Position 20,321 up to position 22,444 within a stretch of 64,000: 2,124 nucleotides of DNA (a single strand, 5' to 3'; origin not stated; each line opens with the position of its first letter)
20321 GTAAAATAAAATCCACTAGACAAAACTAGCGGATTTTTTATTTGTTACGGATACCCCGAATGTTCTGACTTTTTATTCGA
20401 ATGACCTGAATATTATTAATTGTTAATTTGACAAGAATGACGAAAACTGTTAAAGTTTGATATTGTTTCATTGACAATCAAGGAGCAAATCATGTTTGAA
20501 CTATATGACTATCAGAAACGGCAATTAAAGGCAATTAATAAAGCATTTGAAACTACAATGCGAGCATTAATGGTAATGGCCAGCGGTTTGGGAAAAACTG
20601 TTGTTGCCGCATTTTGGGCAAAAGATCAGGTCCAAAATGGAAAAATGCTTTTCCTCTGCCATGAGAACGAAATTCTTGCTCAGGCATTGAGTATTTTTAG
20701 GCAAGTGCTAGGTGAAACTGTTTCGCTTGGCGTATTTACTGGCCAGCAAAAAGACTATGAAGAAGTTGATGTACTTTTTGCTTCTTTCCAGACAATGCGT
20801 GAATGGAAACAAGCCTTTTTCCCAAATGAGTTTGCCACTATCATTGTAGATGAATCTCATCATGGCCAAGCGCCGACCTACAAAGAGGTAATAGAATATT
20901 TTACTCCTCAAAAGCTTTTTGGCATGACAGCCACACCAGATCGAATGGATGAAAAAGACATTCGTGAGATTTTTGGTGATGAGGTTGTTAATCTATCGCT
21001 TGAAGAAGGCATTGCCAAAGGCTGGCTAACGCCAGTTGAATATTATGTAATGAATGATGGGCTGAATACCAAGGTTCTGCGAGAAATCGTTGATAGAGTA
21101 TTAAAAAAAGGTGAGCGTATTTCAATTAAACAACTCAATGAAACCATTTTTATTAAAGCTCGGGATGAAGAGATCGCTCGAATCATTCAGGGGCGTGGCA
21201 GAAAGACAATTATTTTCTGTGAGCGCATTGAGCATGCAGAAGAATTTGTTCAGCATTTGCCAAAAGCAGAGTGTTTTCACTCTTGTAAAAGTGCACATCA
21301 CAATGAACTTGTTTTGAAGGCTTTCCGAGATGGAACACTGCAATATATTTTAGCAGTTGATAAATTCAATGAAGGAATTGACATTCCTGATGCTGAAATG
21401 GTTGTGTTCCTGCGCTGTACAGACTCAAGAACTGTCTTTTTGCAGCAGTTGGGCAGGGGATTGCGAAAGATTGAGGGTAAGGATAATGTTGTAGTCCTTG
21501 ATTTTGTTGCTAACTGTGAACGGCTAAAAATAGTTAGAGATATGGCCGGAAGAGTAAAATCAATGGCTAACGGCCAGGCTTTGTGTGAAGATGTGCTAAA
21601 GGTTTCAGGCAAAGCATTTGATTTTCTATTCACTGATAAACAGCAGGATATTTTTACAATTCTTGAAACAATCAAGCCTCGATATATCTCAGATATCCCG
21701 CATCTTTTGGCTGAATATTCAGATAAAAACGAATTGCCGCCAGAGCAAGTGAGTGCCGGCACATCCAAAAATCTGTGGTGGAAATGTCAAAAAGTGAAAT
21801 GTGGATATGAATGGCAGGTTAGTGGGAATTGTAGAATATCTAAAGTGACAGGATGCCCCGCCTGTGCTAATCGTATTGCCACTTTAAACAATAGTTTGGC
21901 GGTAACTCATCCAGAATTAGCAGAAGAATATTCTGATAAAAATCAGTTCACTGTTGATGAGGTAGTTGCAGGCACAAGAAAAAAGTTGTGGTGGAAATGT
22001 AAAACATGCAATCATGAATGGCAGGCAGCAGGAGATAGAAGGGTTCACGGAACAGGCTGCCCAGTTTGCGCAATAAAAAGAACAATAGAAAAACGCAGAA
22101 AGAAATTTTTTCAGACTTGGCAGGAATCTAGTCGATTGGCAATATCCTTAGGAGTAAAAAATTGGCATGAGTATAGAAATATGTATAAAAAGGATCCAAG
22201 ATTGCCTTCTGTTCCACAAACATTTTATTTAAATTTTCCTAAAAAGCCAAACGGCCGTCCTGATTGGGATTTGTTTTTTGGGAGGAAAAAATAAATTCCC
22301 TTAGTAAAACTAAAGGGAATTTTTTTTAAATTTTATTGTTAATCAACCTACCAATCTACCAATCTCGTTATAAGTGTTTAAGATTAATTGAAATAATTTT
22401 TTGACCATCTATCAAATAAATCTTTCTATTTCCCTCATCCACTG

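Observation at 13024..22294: Four-gene island built from a ~55-aa LPS-motif repeat: 1475-aa and 704-aa repeat proteins, a single-repeat mini-protein and a zinc-ribbon SF2 helicase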

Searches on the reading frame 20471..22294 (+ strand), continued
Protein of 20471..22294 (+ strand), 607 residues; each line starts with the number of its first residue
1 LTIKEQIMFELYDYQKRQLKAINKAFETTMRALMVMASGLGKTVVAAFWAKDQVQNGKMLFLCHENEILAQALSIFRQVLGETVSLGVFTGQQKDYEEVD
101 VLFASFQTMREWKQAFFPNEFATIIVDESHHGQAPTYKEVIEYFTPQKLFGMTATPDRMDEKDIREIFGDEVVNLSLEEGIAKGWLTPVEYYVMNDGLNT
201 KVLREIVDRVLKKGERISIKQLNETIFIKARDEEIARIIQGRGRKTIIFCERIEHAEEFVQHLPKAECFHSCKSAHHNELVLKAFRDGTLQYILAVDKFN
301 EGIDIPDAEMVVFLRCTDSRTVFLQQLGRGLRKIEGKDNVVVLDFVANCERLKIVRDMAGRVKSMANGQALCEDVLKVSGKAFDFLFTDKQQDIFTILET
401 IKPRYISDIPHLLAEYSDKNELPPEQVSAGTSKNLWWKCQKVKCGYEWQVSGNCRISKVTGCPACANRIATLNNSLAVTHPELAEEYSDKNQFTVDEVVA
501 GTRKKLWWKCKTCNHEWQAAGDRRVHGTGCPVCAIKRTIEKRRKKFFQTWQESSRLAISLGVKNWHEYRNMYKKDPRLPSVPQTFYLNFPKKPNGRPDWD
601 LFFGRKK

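Call 29: find_encoding_contigs(protein=P0083, flank=10000, max_places=3)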
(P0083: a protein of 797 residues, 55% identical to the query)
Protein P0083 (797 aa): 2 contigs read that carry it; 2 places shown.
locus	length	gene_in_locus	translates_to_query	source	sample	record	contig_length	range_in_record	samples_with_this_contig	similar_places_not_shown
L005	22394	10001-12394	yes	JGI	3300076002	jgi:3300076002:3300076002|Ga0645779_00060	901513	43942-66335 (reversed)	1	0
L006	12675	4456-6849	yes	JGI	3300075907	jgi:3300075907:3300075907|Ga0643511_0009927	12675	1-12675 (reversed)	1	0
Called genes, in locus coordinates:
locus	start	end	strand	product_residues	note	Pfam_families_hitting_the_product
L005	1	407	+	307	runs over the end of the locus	PF14022:DUF4238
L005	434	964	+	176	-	-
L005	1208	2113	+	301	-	-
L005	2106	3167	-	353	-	PF01555:N6_N4_Mtase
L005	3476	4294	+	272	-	PF01555:N6_N4_Mtase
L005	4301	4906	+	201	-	-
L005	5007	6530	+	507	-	-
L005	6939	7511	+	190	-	PF00574:CLP_protease (faint), PF25145:NfeD1b_N, PF01343:Peptidase_S49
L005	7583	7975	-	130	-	-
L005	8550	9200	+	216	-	PF00702:Hydrolase, PF12710:HAD, PF13419:HAD_2, PF13242:Hydrolase_like (weak)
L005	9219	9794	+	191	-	PF10648:Gmad2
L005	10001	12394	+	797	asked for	PF00270:DEAD, PF04851:ResIII, PF18766:SWI2_SNF2, PF00271:Helicase_C, PF14882:INT_rpt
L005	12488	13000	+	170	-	PF06414:Zeta_toxin, PF13671:AAA_33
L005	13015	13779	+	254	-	PF12146:Hydrolase_4, PF20408:Abhydrolase_11 (faint), PF00561:Abhydrolase_1, PF12697:Abhydrolase_6 (weak), PF02129:Peptidase_S15 (weak), PF00326:Peptidase_S9, PF10142:PhoPQ_related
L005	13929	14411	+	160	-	PF00583:Acetyltransf_1, PF13508:Acetyltransf_7 (weak), PF14542:Acetyltransf_CG (faint)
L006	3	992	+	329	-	?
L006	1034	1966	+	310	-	PF00574:CLP_protease (faint), PF25145:NfeD1b_N, PF01343:Peptidase_S49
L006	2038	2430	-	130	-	-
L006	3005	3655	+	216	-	PF00702:Hydrolase, PF12710:HAD, PF13419:HAD_2, PF13242:Hydrolase_like (weak)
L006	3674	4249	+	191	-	PF10648:Gmad2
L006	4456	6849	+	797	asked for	PF00270:DEAD, PF04851:ResIII, PF18766:SWI2_SNF2, PF00271:Helicase_C, PF14882:INT_rpt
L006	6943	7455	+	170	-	PF06414:Zeta_toxin, PF13671:AAA_33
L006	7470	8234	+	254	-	PF12146:Hydrolase_4, PF20408:Abhydrolase_11 (faint), PF00561:Abhydrolase_1, PF12697:Abhydrolase_6 (weak), PF02129:Peptidase_S15 (weak), PF00326:Peptidase_S9, PF10142:PhoPQ_related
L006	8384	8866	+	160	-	PF00583:Acetyltransf_1, PF13508:Acetyltransf_7 (weak), PF14542:Acetyltransf_CG (faint)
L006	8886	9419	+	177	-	PF00293:NUDIX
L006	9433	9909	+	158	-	-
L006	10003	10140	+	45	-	-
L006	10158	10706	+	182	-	PF03167:UDG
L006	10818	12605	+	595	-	PF00009:GTP_EFTU, PF01926:MMR_HSR1 (weak), PF22042:EF-G_D2, PF03144:GTP_EFTU_D2, PF00679:EFG_C, PF21018:BipA_C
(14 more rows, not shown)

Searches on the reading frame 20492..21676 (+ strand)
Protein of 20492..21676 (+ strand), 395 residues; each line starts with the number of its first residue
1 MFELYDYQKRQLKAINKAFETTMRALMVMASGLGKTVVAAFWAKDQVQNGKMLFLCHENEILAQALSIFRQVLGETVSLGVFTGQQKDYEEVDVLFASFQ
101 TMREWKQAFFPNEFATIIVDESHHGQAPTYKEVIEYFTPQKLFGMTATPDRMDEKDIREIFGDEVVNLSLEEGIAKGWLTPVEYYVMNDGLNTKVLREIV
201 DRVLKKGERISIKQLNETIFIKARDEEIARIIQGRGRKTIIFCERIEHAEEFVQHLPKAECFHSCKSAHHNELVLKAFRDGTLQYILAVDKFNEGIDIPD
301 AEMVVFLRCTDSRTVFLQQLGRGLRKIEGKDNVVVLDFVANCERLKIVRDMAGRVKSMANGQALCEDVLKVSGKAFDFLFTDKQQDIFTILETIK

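Call 79: find_related_loci(query=A3, collection=genome_contigs, flank=10000)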
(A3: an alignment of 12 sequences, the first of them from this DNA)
Query A3 (395 aa) in genome_contigs; peptide patterns used: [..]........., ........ (x = any residue, [..] = any of these).
600 stretches matched a pattern (row limit reached: there are more); 594 encode a relative of the query (tblastn E <= 1e-3); the best 80 are kept; 80 distinct loci.
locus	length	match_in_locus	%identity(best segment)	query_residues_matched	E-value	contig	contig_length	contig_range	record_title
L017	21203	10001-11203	60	3-394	1e-151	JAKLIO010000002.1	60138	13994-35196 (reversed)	MAG: Patescibacteria group bacterium isolate RA.bin89 RA.bin89_2, whole genome shotgun sequence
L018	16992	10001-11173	51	5-394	6e-129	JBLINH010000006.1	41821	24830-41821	MAG: Candidatus Paceibacteria bacterium isolate 3300053785_231 Ga0535658_0001329, whole genome shotgun sequence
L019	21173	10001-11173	50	11-395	4e-128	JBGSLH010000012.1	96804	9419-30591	MAG: Candidatus Paceibacteria bacterium isolate JTS-AC200 k141_4028740, whole genome shotgun sequence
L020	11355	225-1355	51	20-395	1e-123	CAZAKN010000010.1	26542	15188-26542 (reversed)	MAG TPA_asm: uncultured Gammaproteobacteria bacterium isolate SRP141376_co4_205 genome assembly, contig: NODE_3302_lengt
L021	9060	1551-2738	42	7-394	3e-95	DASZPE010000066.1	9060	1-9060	MAG TPA_asm: Candidatus Paceibacterota bacterium isolate SMAG_U5963 k141_610562, whole genome shotgun sequence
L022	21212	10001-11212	41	4-393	5e-93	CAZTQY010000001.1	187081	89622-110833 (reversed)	MAG TPA_asm: uncultured Candidatus Saccharibacteria bacterium isolate SRP285395_co2_142 genome assembly, contig: NODE_66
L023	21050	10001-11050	45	1-348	4e-92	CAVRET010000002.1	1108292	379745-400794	MAG: uncultured bacterium isolate MFD04463.bin.1.58 genome assembly, contig: contig_10051, whole genome shotgun sequence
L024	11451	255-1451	43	1-395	3e-92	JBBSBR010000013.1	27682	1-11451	MAG: Candidatus Saccharimonadia bacterium isolate La6_metabat2.164 La6_metabat2.164_K_702135_L_27682_cov_30.2789, whole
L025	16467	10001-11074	44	1-356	2e-89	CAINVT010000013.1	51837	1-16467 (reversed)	uncultured bacterium isolate C24_bin-1043 genome assembly, contig: bin-1043:13/73, whole genome shotgun sequence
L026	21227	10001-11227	41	1-395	9e-87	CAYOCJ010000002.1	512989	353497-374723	MAG TPA_asm: uncultured Gammaproteobacteria bacterium isolate SRP273308_co1_350 genome assembly, contig: NODE_8_length_5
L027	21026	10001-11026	43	7-345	8e-83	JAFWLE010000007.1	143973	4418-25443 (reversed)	Candidatus Saccharibacteria bacterium isolate RGIG5840 Sheep_Jejunum-1__c1174, whole genome shotgun sequence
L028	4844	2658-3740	36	2-362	1e-64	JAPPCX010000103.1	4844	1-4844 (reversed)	MAG: Chloroflexota bacterium isolate IRC4_bin_11 NODE_7451_length_4844_cov_9.91564, whole genome shotgun sequence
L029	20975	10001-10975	38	24-349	4e-64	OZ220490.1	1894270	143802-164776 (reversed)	MAG: Bdellovibrionales bacterium isolate a27d8a8e-867a-4b05-bccb-c0e2e07202d2 genome assembly, chromosome: 1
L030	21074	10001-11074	38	16-366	7e-64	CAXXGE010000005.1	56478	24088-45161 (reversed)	MAG: Vallitaleaceae bacterium isolate 2a2b7994-b44a-4ebb-a176-ceeb0f7df594 genome assembly, contig: contig_5, whole geno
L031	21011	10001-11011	37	7-348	2e-63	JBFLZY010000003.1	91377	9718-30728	MAG: Bacillota bacterium isolate MAG124 MAG124_3, whole genome shotgun sequence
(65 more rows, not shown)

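Call 86: find_related_loci(query=A3, collection=viral_contigs, flank=8000)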
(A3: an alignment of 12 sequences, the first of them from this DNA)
Query A3 (395 aa) in viral_contigs; peptide patterns used: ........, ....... (x = any residue, [..] = any of these).
170 stretches matched a pattern; 102 encode a relative of the query (tblastn E <= 1e-3); the best 80 are kept; 80 distinct loci.
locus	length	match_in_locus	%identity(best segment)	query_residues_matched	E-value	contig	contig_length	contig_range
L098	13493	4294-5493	42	1-394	3e-88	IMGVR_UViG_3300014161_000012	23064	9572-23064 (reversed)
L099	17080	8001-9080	40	3-362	1e-73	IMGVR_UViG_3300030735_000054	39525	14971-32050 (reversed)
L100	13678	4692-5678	42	24-352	9e-73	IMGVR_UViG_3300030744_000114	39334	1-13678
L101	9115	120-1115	40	24-356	9e-70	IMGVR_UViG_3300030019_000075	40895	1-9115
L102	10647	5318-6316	41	24-358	1e-69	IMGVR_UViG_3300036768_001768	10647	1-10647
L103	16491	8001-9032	38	8-349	1e-66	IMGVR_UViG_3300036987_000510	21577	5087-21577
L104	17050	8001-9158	34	8-383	8e-65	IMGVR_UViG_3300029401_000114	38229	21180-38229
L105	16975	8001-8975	38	24-349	1e-64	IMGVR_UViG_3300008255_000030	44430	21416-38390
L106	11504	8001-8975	37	24-349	1e-63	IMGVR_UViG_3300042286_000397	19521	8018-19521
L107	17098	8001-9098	35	3-366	4e-61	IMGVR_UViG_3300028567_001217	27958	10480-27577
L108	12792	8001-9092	35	4-360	5e-60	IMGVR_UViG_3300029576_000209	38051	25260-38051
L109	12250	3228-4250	36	8-349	3e-60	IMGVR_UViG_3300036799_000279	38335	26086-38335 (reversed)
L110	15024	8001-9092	34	4-360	1e-59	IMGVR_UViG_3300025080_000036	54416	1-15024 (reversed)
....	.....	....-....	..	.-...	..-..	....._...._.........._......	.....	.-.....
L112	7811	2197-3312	37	5-365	8e-59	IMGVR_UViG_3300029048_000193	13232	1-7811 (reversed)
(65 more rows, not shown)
